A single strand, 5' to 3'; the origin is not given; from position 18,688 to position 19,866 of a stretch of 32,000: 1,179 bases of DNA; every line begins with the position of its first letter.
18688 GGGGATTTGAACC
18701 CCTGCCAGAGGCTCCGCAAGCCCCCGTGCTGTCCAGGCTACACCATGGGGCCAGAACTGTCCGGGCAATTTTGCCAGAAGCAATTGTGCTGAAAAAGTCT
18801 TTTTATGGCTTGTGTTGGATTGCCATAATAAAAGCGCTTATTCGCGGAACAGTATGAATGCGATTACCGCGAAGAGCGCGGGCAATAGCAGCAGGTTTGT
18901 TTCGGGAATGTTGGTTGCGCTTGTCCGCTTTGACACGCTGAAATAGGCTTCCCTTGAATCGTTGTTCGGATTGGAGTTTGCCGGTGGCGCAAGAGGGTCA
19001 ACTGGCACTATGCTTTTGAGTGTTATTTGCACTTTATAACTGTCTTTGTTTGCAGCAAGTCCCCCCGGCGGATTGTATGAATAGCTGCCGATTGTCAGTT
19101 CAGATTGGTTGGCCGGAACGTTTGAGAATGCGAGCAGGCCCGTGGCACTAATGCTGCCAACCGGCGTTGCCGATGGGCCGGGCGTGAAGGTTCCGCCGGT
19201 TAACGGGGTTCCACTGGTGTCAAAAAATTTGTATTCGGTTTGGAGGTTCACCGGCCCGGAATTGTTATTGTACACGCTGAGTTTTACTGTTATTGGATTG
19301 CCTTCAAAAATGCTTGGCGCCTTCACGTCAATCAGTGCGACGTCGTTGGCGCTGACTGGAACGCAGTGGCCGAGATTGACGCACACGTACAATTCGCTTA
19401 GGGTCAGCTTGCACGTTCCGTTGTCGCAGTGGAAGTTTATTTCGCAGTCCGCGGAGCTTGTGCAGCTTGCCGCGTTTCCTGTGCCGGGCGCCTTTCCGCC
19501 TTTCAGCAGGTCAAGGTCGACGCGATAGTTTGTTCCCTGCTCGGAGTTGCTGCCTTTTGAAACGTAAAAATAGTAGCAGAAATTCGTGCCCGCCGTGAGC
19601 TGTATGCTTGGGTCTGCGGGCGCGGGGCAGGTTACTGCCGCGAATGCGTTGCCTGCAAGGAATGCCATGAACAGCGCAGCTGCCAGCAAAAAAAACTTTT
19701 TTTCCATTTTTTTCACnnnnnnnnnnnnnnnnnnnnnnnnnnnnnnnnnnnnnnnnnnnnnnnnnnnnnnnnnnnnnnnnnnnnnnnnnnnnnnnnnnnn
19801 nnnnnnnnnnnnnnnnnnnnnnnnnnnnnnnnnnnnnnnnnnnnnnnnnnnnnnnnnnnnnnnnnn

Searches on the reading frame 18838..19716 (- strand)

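Call 6: search_protein_families(library=pfam, proteins=[window:18838-19716:-], max_evalue=0.001)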
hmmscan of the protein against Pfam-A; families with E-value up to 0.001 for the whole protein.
window:18838-19716:- (292 aa): 0 families

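Call 53: search_protein_families(library=ncbifam, proteins=[window:18838-19716:-], max_evalue=0.01)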
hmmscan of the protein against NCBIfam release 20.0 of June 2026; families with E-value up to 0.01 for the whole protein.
window:18838-19716:- (292 aa): 1 family
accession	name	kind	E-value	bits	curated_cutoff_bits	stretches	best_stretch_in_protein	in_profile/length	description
NF041937.1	MXAN_6627.5_fam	equivalog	0.00085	19.6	105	1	80-105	56-82/114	MXAN_6627.5 family MYXO-CTERM protein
